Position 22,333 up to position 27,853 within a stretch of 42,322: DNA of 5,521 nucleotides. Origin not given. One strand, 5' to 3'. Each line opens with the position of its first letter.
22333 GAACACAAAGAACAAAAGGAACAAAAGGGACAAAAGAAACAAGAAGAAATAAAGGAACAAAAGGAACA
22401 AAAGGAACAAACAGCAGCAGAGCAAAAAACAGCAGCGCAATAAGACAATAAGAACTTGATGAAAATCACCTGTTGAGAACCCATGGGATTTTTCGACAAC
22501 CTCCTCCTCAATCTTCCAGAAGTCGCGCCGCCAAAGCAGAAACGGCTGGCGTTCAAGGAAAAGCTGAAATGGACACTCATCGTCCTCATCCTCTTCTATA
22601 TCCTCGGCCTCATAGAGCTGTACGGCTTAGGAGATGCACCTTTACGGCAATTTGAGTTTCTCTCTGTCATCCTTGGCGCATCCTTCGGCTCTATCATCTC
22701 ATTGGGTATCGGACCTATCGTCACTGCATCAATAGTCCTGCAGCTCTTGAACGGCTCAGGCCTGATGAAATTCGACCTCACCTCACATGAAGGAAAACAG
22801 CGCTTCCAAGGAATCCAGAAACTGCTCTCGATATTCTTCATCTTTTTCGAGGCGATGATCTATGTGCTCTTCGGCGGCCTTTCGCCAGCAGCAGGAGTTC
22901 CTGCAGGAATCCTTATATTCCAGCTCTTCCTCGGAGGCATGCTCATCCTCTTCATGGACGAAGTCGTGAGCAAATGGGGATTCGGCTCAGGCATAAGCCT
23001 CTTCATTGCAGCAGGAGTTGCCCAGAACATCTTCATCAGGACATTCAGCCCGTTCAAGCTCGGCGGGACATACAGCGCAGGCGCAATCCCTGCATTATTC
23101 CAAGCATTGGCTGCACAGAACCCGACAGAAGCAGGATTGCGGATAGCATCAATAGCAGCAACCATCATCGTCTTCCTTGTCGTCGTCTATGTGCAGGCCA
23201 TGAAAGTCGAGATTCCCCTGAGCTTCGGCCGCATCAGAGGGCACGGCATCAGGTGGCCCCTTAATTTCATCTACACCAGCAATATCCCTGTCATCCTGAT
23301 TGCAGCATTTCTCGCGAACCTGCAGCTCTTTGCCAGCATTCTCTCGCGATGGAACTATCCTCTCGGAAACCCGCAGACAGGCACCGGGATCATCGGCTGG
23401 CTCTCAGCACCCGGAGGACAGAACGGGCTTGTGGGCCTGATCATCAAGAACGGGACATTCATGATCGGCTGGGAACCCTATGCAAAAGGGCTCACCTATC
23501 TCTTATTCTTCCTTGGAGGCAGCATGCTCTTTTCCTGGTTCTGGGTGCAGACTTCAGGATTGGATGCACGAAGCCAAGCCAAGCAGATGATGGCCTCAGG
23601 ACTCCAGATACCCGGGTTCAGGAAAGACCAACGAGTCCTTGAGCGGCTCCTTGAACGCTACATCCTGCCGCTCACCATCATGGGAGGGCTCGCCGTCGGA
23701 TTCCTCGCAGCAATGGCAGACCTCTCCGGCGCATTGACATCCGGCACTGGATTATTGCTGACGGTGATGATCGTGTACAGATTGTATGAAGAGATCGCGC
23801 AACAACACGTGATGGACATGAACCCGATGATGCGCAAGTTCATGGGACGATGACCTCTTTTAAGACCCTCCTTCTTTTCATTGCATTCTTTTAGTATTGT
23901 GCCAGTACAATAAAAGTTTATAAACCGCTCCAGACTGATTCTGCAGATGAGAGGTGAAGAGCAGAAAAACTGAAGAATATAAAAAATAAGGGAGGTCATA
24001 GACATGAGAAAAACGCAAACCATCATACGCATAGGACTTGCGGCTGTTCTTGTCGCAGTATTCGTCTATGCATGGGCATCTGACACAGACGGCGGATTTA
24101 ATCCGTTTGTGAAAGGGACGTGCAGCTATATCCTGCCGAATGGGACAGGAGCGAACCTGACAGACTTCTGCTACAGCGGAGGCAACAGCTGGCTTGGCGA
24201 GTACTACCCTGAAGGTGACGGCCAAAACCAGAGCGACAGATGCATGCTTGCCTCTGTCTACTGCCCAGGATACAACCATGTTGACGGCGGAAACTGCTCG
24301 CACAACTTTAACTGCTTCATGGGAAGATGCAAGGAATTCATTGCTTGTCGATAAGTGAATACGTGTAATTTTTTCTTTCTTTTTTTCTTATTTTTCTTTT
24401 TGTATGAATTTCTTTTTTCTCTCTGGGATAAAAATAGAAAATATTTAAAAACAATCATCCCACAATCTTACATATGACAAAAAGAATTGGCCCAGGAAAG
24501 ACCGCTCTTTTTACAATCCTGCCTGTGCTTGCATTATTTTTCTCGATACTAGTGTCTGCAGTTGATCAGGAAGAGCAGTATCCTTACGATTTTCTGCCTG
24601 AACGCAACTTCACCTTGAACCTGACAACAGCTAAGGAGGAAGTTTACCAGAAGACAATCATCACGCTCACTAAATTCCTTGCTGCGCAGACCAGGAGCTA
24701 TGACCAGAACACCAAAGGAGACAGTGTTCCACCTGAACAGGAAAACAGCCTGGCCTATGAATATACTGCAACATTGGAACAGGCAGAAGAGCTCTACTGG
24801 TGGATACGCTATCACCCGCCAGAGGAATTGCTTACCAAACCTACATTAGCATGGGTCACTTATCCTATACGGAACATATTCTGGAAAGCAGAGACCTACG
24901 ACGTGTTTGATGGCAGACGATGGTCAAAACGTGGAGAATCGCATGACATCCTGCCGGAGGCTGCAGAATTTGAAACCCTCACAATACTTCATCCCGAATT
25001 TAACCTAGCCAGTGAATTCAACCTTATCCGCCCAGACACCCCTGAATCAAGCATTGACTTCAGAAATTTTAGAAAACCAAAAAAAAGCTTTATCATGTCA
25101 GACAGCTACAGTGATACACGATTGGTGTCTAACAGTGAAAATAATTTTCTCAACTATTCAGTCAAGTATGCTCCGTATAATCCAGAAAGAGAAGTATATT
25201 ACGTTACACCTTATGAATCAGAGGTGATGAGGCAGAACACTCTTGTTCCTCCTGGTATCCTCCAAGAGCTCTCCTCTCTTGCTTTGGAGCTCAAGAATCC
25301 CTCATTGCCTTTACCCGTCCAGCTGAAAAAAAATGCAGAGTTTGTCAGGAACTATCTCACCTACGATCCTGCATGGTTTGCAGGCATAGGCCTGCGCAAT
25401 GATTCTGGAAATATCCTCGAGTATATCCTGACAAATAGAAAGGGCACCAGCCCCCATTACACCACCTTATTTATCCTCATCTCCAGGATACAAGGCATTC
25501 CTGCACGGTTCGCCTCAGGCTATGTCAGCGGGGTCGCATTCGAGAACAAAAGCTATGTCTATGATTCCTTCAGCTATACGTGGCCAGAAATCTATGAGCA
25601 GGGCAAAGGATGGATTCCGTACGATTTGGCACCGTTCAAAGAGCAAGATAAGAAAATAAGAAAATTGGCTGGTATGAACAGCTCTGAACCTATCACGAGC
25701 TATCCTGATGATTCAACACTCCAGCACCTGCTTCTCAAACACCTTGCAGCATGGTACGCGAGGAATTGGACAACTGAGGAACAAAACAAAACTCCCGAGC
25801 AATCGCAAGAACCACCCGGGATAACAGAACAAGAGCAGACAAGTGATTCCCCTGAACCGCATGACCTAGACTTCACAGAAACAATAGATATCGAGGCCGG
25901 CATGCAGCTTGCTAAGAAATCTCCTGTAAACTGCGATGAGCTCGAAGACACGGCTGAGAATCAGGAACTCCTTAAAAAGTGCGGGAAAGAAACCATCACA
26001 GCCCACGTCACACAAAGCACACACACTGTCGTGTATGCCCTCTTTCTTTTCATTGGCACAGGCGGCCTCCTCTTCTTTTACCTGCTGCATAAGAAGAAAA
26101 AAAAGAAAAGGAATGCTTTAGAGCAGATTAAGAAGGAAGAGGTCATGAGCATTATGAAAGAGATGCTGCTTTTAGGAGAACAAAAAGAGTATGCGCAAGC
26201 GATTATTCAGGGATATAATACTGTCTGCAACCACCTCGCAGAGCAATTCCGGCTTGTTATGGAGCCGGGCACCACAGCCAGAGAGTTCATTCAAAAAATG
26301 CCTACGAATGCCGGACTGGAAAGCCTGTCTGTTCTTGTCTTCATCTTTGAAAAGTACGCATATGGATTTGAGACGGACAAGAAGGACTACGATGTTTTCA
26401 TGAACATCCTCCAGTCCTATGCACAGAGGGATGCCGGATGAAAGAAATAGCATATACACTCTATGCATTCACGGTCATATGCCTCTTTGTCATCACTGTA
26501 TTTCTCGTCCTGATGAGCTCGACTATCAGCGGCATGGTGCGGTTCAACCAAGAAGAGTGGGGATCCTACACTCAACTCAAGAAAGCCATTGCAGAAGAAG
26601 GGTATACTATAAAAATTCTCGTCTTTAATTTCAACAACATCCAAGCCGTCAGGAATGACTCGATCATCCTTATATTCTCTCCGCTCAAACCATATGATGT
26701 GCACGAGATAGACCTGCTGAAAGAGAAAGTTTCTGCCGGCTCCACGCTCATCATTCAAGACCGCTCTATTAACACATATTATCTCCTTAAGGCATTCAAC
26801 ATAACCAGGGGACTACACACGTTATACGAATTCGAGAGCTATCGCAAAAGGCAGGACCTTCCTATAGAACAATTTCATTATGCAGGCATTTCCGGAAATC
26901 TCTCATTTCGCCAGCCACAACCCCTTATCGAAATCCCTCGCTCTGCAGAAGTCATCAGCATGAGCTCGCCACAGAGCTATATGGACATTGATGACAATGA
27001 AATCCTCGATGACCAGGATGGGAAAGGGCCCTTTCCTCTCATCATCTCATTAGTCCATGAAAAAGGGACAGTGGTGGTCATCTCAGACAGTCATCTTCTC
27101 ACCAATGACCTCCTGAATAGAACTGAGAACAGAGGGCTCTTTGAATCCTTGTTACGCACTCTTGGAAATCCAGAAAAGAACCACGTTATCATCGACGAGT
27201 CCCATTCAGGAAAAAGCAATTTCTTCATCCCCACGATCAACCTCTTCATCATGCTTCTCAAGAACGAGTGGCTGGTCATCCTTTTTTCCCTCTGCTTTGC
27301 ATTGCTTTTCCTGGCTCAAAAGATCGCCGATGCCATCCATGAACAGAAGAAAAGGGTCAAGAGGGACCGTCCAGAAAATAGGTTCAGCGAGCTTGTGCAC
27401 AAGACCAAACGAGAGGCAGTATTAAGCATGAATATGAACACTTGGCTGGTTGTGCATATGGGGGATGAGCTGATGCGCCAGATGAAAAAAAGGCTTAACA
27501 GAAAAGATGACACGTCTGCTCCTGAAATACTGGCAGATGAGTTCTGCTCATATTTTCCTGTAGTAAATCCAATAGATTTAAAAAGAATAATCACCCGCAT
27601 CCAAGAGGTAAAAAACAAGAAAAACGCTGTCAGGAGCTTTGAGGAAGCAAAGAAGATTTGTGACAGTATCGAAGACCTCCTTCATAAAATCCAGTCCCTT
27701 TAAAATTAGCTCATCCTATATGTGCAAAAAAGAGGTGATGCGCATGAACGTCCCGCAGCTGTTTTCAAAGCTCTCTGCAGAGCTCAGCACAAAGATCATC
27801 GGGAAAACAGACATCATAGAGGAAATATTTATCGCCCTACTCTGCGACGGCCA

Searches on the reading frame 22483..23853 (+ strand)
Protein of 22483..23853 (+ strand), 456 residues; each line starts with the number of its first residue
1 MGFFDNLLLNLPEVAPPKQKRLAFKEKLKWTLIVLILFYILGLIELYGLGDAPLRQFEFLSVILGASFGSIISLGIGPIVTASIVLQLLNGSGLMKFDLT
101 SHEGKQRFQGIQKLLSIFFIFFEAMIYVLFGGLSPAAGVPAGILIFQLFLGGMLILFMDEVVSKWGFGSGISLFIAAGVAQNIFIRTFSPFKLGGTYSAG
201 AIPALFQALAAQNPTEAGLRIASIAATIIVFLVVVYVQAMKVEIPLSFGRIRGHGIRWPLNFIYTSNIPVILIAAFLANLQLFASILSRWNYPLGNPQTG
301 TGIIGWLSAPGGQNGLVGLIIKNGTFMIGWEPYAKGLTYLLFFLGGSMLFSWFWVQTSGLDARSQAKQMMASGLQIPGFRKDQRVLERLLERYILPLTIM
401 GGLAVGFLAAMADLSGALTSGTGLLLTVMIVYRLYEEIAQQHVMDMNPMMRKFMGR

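Call 48: search_protein_families(library=pfam, proteins=[window:22483-23853:+], max_evalue=0.001)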
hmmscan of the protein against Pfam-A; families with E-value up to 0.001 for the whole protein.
window:22483-23853:+ (456 aa): 1 family
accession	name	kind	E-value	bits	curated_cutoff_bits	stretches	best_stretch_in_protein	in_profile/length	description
PF00344.25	SecY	-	5.1e-64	217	32.2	1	70-435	1-306/306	SecY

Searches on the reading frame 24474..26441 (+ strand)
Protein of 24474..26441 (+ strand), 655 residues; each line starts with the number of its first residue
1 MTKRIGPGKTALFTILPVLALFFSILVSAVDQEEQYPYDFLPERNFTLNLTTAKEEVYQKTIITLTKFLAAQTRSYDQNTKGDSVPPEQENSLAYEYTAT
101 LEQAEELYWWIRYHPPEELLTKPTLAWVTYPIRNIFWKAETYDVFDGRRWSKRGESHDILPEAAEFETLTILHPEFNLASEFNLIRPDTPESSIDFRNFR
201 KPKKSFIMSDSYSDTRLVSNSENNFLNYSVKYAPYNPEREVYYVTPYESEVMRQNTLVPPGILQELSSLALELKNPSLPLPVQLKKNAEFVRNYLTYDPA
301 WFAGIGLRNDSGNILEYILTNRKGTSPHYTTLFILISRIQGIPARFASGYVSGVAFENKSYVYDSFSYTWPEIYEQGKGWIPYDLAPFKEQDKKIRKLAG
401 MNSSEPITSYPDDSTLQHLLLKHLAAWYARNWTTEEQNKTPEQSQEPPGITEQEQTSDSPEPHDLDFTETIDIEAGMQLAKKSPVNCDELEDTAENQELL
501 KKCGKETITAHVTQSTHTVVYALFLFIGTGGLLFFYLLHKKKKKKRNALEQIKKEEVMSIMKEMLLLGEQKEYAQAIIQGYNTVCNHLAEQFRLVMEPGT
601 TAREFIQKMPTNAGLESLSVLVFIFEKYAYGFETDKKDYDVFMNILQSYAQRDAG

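Call 48: search_protein_families(library=pfam, proteins=[window:24474-26441:+], max_evalue=0.001)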
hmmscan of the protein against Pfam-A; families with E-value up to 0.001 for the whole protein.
window:24474-26441:+ (655 aa): 1 family
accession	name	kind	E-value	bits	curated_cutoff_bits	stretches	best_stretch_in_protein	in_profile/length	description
PF01841.26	Transglut_core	-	1.5e-13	51.3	23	1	285-384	19-107/108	Transglutaminase-like superfamily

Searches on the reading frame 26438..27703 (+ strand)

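Call 48: search_protein_families(library=pfam, proteins=[window:26438-27703:+], max_evalue=0.001)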
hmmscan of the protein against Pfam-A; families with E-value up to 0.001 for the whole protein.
window:26438-27703:+ (421 aa): 1 family
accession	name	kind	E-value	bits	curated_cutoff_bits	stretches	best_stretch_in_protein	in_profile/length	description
PF14258.12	DUF4350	-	1.6e-09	38.7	30.4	1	49-239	14-181/181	Domain of unknown function (DUF4350)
